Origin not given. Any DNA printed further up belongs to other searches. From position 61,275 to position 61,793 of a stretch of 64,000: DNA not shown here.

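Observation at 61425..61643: Phage-encoded translation initiation factor IF-1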

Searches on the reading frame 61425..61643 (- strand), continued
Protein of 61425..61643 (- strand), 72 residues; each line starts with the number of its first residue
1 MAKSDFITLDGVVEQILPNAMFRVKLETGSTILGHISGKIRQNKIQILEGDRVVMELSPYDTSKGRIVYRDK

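Call 18: find_related_loci(query=window:61425-61643:-, collection=genome_contigs, flank=3000)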
Query window:61425-61643:- (72 aa) in genome_contigs; peptide patterns used: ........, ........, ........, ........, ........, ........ (x = any residue, [..] = any of these).
311 stretches matched a pattern; 90 encode a relative of the query (tblastn E <= 1e-3); the best 80 are kept; 80 distinct loci.
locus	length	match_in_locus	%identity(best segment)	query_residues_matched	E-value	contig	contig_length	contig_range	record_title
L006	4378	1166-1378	61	1-71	2e-27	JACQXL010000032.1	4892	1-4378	MAG: Planctomycetota bacterium isolate NC_groundwater_1514_Pr4_B-0.1um_50_3 SR1-18-B1_scaffold_119145, whole genome shot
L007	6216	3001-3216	60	1-72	9e-27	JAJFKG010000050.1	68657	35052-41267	MAG: Gammaproteobacteria bacterium isolate OFTM122 OFTM122_49, whole genome shotgun sequence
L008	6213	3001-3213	61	1-71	5e-26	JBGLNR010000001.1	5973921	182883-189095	MAG: Planctomycetota bacterium isolate PPR_0503 PPR_0503.fa_scaffold_119715, whole genome shotgun sequence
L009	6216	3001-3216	58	1-72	8e-26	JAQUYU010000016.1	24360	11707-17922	MAG: Sphaerochaetaceae bacterium isolate STD2_244 NODE_7331_length_24360_cov_6.355342_Sandtown_D2, whole genome shotgun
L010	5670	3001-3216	58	1-72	1e-25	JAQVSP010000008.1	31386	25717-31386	MAG: Sphaerochaetaceae bacterium isolate STF1_277 NODE_3033_length_31386_cov_4.101315_Sandtown_F1, whole genome shotgun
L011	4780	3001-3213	59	1-71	1e-25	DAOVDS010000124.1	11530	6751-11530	MAG TPA_asm: bacterium isolate CSMAG_1063 CSMAG_1063_k141_3404843_length_11530_cov_26.9498, whole genome shotgun sequenc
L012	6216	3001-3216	58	1-72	2e-25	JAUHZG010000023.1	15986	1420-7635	MAG: Gammaproteobacteria bacterium isolate 4_bin.23 NODE_2779_length_15986_cov_0.892805, whole genome shotgun sequence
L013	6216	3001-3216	56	1-72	2e-25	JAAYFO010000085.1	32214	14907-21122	MAG: Spirochaetales bacterium isolate AS07pgkLD_77 46453_AS07, whole genome shotgun sequence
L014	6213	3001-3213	59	1-71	3e-25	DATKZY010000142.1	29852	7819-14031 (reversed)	MAG TPA_asm: Planctomycetota bacterium isolate SMAG_U14257 k141_2738582, whole genome shotgun sequence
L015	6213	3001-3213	62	1-71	4e-25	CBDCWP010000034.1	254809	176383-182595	MAG: Planctomycetota bacterium isolate f54e8648-cd6d-4ae6-93f0-4e864496be0d genome assembly, contig: contig_34, whole ge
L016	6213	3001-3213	59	1-71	5e-25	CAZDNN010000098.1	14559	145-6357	MAG TPA_asm: uncultured Planctomycetota bacterium isolate binchicken_co19_649 genome assembly, contig: NODE_6830_length_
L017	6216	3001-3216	60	1-72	5e-25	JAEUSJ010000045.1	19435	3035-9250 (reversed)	MAG: bacterium isolate new MAG-300 NODE_45_length_19435_cov_9.655646, whole genome shotgun sequence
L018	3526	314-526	59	1-71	4e-25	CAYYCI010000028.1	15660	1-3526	MAG TPA_asm: uncultured Planctomycetota bacterium isolate binchicken_co256_285 genome assembly, contig: NODE_8656_length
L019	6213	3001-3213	61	1-71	4e-25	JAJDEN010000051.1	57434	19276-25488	MAG: Planctomycetota bacterium isolate OFTM394 OFTM394_50, whole genome shotgun sequence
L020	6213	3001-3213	58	1-71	7e-25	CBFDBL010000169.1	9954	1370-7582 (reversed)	MAG TPA_asm: uncultured bacterium isolate SRR26215675_binner12_Refined_65 genome assembly, contig: ERZ25073486.5691, who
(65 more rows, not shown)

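Call 19: find_related_loci(query=window:61425-61643:-, collection=viral_contigs, flank=6000)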
Query window:61425-61643:- (72 aa) in viral_contigs; peptide patterns used: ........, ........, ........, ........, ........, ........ (x = any residue, [..] = any of these).
17 stretches matched a pattern; 4 encode a relative of the query (tblastn E <= 1e-3); 4 distinct loci.
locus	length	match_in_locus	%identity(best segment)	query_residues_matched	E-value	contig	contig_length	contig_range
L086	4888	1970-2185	97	1-72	2e-45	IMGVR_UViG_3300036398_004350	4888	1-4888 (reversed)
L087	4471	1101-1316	97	1-72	5e-45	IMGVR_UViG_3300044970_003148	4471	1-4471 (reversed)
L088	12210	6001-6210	79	3-72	5e-34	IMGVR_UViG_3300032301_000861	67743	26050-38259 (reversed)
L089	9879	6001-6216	71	1-72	4e-33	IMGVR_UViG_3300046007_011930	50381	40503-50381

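Call 31: search_protein_representatives(protein=window:61425-61643:-)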
Query: 72 residues. Proteins with E-value up to 0.001 (for the whole library): 8154; up to 1e-10: 3470; up to 1e-30: 0. The best 150 are listed.
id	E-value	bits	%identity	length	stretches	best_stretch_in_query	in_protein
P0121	3.2e-28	112.6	49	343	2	7-71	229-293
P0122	1.2e-22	95.0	59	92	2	1-72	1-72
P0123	2.4e-22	94.1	58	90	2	23-72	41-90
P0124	2.5e-22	94.0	55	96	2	1-68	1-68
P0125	2.8e-21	90.7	62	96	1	1-72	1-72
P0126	3.2e-21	90.5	63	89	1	1-71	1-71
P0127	3.2e-21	90.5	60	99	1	1-72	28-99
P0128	3.6e-21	90.3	62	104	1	1-72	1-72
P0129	4.1e-21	90.2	61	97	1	2-71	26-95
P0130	4.7e-21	90.0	61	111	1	1-72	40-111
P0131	5.0e-21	89.9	64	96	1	1-72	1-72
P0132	5.9e-21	89.7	62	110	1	1-72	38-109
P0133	7.6e-21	89.3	61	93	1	1-72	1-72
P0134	7.8e-21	89.3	65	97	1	1-72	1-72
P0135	8.3e-21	89.2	61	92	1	1-71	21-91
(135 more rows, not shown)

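Call 41: get_annotated_region(hit=H3, flank=4000)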
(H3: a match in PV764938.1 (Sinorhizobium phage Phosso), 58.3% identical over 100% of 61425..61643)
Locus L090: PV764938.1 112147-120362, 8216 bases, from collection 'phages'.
description: Sinorhizobium phage Phosso, complete genome.
organism: Sinorhizobium phage Phosso (NCBI taxid 3435197)
taxonomy: Viruses
host: Sinohrizobium meliloti NRRL L-50; source: soil; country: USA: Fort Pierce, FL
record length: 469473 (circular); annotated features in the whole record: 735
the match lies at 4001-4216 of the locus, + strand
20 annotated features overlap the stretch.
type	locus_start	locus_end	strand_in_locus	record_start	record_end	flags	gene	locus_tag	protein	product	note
CDS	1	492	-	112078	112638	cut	-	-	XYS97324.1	hypothetical protein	165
CDS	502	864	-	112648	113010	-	-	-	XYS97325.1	hypothetical protein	166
tRNA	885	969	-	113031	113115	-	-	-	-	tRNA-Leu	tRNA-Leu(caa)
CDS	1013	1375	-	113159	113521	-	-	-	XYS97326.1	hypothetical protein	168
CDS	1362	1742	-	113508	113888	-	-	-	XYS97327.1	hypothetical protein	169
CDS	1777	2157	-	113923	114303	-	-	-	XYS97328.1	hypothetical protein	170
CDS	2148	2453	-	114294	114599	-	-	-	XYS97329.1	hypothetical protein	171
CDS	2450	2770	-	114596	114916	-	-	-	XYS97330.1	hypothetical protein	172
CDS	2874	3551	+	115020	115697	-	-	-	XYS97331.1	ATPase domain-containing Clp family protein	173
CDS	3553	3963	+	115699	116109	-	-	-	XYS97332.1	MutT-like nucleotide pyrophosphohydrolase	174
CDS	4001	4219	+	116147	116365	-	-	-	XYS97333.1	translation initiation factor IF-1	175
CDS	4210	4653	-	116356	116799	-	-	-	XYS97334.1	hypothetical protein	176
CDS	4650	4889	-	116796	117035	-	-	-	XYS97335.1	hypothetical protein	177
CDS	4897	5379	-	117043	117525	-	-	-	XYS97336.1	hypothetical protein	178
CDS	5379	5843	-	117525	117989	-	-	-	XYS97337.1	hypothetical protein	179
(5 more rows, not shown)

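Call 42: get_annotated_region(hit=H29, flank=3000)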
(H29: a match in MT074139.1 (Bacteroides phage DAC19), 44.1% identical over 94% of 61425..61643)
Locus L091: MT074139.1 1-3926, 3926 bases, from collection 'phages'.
description: Bacteroides phage DAC19, complete genome.
organism: Bacteroides phage DAC19 (NCBI taxid 2710498)
taxonomy: Viruses; Duplodnaviria; Heunggongvirae; Uroviricota; Caudoviricetes
host: Bacteroides thetaiotaomicron VPI-5487; source: primary sewage effluent collected as it entered a drainage canal; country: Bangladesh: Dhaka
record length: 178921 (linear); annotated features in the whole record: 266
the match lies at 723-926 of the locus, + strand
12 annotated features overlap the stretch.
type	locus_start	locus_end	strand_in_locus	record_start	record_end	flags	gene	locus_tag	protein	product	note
CDS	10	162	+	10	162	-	-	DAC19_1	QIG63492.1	hypothetical protein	-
CDS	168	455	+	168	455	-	-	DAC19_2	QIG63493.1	hypothetical protein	-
CDS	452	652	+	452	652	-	-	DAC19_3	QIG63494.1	hypothetical protein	-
CDS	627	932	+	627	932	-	-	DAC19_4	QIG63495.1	hypothetical protein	-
CDS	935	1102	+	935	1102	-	-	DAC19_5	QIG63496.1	hypothetical protein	-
CDS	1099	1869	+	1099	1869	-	-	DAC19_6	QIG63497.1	hypothetical protein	-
CDS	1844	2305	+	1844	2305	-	-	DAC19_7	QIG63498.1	hypothetical protein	-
CDS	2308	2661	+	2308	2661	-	-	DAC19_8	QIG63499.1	hypothetical protein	-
CDS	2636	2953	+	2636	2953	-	-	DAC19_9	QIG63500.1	hypothetical protein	-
CDS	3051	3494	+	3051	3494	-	-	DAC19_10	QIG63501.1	hypothetical protein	-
CDS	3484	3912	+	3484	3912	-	-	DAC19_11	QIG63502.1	hypothetical protein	-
CDS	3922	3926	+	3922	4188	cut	-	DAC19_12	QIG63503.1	hypothetical protein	-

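Call 43: get_annotated_region(hit=H14, flank=300)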
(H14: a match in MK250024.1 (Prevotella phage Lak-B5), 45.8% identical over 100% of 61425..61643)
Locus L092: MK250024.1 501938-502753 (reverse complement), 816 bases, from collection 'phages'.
description: MAG: Prevotella phage Lak-B5, complete genome.
organism: Prevotella phage Lak-B5 (NCBI taxid 2491287)
taxonomy: Viruses; Duplodnaviria; Heunggongvirae; Uroviricota; Caudoviricetes
host: Prevotella sp.; source: baboon feces; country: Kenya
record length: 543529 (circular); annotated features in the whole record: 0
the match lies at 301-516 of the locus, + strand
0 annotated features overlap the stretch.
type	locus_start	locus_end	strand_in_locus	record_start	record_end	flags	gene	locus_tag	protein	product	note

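Call 44: get_annotated_region(hit=H23, flank=300)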
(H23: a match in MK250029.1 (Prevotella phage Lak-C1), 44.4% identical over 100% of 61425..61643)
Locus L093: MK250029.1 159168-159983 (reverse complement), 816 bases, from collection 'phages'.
description: MAG: Prevotella phage Lak-C1, complete genome.
organism: Prevotella phage Lak-C1 (NCBI taxid 2491292)
taxonomy: Viruses; Duplodnaviria; Heunggongvirae; Uroviricota; Caudoviricetes
host: Prevotella sp.; source: human feces; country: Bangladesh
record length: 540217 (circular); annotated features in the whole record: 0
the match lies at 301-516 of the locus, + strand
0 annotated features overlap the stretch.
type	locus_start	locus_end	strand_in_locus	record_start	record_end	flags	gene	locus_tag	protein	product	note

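Call 45: get_annotated_region(hit=H5, flank=300)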
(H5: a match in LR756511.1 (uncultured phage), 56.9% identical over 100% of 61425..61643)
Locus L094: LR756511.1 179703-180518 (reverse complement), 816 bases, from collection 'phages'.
description: uncultured phage genome assembly, chromosome: 1.
organism: uncultured phage (NCBI taxid 278008)
taxonomy: Viruses; environmental samples
host: -; source: metagenomic; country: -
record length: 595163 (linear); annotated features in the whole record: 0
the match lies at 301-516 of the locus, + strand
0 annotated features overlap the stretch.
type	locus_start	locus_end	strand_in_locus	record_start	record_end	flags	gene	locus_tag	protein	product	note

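Call 46: get_annotated_region(hit=H35, flank=300)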
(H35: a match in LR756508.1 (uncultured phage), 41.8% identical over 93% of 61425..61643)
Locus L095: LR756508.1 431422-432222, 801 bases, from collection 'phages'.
description: uncultured phage genome assembly, chromosome: 1.
organism: uncultured phage (NCBI taxid 278008)
taxonomy: Viruses; environmental samples
host: -; source: metagenomic; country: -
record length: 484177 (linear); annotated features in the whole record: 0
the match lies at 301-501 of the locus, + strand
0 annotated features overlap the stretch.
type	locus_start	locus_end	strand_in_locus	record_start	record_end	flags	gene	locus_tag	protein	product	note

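Call 47: get_annotated_region(hit=H11, flank=3000)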
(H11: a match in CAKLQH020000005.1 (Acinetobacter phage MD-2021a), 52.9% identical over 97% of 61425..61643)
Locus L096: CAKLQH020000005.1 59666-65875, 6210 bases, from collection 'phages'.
description: Acinetobacter phage MD-2021a strain 5899STDY8049191 genome assembly, contig: ERS3583567SCcontig000005, whole genome shotgun sequence.
organism: Acinetobacter phage MD-2021a (NCBI taxid 2899278)
taxonomy: Viruses; Duplodnaviria; Heunggongvirae; Uroviricota; Caudoviricetes
host: -; source: not known; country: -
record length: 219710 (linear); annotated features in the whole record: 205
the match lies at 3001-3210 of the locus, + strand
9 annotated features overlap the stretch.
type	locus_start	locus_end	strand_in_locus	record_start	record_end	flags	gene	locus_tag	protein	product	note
CDS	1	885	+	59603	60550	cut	ansA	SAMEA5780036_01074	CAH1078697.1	L-Asparaginase I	-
CDS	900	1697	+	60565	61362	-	truA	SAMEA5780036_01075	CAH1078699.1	tRNA pseudouridine synthase A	-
CDS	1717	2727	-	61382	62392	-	gadX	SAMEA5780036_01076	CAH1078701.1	DNA-binding transcriptional regulator GadX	-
CDS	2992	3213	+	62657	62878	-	infA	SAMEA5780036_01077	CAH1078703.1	translation initiation factor IF-1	-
CDS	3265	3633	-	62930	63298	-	-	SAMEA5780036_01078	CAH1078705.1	Uncharacterized protein conserved in bacteria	-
CDS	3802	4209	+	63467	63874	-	-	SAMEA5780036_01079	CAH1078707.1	Uncharacterised protein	-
CDS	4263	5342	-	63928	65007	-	leuB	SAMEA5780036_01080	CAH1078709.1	3-isopropylmalate dehydrogenase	-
CDS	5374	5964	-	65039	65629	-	-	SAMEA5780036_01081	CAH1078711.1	Uncharacterised protein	-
CDS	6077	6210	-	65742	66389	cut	leuD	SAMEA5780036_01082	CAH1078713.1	3-isopropylmalate dehydratase small subunit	-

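Call 48: get_annotated_region(hit=H6, flank=300)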
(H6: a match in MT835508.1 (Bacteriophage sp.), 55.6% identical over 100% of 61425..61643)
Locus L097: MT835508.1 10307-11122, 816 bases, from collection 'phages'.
description: UNVERIFIED: Bacteriophage sp. clone scaffold_68 genomic sequence.
organism: Bacteriophage sp. (NCBI taxid 38018)
taxonomy: Viruses
host: -; source: human fecal samples; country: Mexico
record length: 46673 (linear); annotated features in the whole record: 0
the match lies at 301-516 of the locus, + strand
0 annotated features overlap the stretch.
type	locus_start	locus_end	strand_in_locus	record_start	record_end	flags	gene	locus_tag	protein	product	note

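Call 53: find_related_loci(query=A1, collection=viral_contigs, flank=4000)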
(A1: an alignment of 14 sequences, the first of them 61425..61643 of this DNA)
Query A1 (72 aa) in viral_contigs; peptide patterns used: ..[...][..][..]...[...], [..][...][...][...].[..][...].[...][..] (x = any residue, [..] = any of these).
598 stretches matched a pattern (row limit reached: there are more); 571 encode a relative of the query (tblastn E <= 1e-3); the best 80 are kept; 80 distinct loci.
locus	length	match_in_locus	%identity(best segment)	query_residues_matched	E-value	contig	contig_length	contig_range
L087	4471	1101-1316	97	1-72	1e-43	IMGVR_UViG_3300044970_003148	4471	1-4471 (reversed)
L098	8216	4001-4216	75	1-72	4e-34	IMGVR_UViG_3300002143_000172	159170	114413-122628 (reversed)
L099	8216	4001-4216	75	1-72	4e-33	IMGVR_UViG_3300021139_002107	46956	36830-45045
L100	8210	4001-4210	79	3-72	9e-33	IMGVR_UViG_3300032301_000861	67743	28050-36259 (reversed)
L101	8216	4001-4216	69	1-72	8e-33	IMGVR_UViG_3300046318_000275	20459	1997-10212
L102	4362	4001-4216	72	1-72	7e-33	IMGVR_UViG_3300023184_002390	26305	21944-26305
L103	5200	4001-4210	74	3-72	5e-33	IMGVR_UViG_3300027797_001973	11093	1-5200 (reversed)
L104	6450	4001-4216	72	1-72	1e-32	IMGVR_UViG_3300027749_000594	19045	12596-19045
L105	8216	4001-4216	69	1-72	2e-32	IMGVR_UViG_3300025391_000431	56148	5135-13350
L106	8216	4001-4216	71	1-72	1e-32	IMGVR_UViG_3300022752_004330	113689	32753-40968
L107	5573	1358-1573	69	1-72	4e-32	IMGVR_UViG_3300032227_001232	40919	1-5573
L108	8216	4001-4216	71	1-72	3e-32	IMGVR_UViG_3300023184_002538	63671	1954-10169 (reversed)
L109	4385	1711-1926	69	1-72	7e-32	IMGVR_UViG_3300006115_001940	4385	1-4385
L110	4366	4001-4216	71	1-72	7e-32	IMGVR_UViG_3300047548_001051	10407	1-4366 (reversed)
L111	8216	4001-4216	69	1-72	6e-32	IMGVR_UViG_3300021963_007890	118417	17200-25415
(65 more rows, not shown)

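Call 72: predict_structure(alignment_id=A2)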
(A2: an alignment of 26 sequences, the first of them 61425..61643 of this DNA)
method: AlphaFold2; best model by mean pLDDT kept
length: 72 residues; sequences in the alignment: 26
mean_pLDDT: 89.3   pTM: 0.74
mean pLDDT of the five models: 89.3, 88.7, 87.7, 86.2, 84.9
residues with pLDDT >= 90: 48; 70-90: 19; 50-70: 4; < 50: 1
segments of 3 or more residues with pLDDT < 50: none
pLDDT, mean of each block of 10 residues (from residue 1): 75 94 94 92 91 92 90 76
secondary structure, 60 per line:
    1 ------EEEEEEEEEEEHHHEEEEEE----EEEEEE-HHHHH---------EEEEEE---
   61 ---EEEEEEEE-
elements in order: E7-17 E21-26 E31-36 H38-42 E52-57 E64-71

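Call 75: fold_search(model_id=the predicted structure, library=pdb)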
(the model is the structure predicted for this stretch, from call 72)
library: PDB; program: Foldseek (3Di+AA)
matches with E <= 10: 1309; with E <= 0.001: 54
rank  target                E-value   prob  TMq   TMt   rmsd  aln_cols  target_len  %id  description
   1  9h9h_X                1.3e-10  1.00  0.93  0.95   0.9        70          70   57  Complex 1 30S-IF1-IF2-IF3-GE81112 (released 2025-08-06)
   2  3i4o_A                2.4e-10  1.00  0.87  0.92   0.9        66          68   64  Crystal Structure of Translation Initiation Factor 1 from Mycobacterium tuberculosis (released 2010-02-23)
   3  3i4o_B                3.2e-10  1.00  0.87  0.93   1.0        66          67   64  Crystal Structure of Translation Initiation Factor 1 from Mycobacterium tuberculosis (released 2010-02-23)
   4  2n8n_MODEL_1_A        4.3e-10  1.00  0.87  0.87   3.2        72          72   61  Solution structure of translation initiation factor (released 2016-10-26)
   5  4ql5_A                5.4e-10  1.00  0.91  0.96   0.8        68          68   57  Crystal structure of translation initiation factor IF-1 from Streptococcus pneumoniae TIGR4 (released 2014-07-02)
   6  9fco_I                5.7e-10  1.00  0.93  0.96   0.9        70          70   58  Structure of E. coli 30S-IF1-IF3-mRNA-Kasugamycin complex (released 2025-03-19)
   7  2n3s_MODEL_1_A        9.2e-10  1.00  0.80  0.80   3.0        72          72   60  NMR Assignments and structure of Translation initiation factor IF-1 from Burkholderia thailandensis E264. (released 2015-06-24)
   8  4ql5_B                1.1e-09  1.00  0.88  0.96   0.9        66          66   57  Crystal structure of translation initiation factor IF-1 from Streptococcus pneumoniae TIGR4 (released 2014-07-02)
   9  6c00_MODEL_1_A        2.5e-09  1.00  0.90  0.90   1.5        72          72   64  Solution structure of translation initiation factor 1 from Clostridium difficile (released 2019-01-16)
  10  2n78_MODEL_1_A        5.1e-08  1.00  0.76  0.76   4.2        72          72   56  NMR structure of IF1 from Pseudomonas aeruginosa (released 2016-09-07)
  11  1hr0_W                5.5e-08  1.00  0.91  0.92   1.3        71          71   56  CRYSTAL STRUCTURE OF INITIATION FACTOR IF1 BOUND TO THE 30S RIBOSOMAL SUBUNIT (released 2001-01-24)
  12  9dcn_MODEL_1_A        1.4e-07  1.00  0.78  0.71   3.5        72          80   51  Solution structure of the translation initiation factor IF-1 from Neisseria gonorrhoeae (NCCP11945). Seattle S (released 2024-10-16)
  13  2nch_MODEL_1_A        3.0e-07  1.00  0.81  0.68   2.1        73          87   48  Solution structure of translation initiation factor IF1 from wolbachia endosymbiont strain TRS of Brugia malay (released 2017-04-05)
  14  1ah9_MODEL_1_A        9.5e-07  1.00  0.82  0.83   2.4        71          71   58  THE STRUCTURE OF THE TRANSLATIONAL INITIATION FACTOR IF1 FROM ESCHERICHIA COLI, NMR, 19 STRUCTURES (released 1997-07-07)
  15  8ppl_Iq               2.6e-06  1.00  0.84  0.60   5.7        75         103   23  MERS-CoV Nsp1 bound to the human 43S pre-initiation complex (released 2023-10-18)
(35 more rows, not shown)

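Call 83: find_related_loci(query=A3, collection=viral_contigs, flank=2500)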
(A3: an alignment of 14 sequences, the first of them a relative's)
Query A3 (72 aa) in viral_contigs; peptide patterns used: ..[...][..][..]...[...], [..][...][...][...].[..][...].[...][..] (x = any residue, [..] = any of these).
598 stretches matched a pattern (row limit reached: there are more); 574 encode a relative of the query (tblastn E <= 1e-3); the best 80 are kept; 80 distinct loci.
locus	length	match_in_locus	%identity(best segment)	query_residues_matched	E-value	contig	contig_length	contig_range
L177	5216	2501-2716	92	1-72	6e-42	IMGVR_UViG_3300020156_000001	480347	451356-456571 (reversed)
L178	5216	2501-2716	88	1-72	6e-40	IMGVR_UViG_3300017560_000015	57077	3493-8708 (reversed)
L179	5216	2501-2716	68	1-72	3e-31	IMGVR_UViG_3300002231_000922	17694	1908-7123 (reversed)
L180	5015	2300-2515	71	1-72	2e-30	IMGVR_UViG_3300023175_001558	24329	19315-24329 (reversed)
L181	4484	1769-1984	71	1-72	2e-30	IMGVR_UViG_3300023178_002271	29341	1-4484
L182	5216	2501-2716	67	1-72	8e-30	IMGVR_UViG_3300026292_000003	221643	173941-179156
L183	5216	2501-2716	64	1-72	9e-30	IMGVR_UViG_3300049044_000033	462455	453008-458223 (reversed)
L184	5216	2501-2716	63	1-72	2e-29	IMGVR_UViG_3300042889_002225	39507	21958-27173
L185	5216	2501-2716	61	1-72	3e-29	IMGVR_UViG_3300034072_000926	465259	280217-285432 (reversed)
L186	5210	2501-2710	69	1-70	3e-29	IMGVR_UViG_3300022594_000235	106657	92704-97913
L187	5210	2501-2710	67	1-70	8e-29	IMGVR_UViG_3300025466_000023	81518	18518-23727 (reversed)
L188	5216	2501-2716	61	1-72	2e-28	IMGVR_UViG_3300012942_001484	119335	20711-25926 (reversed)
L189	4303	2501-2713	66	1-71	2e-28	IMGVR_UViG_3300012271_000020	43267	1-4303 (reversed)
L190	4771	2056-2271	61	1-72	2e-28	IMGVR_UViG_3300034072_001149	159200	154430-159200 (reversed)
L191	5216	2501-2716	67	1-72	3e-28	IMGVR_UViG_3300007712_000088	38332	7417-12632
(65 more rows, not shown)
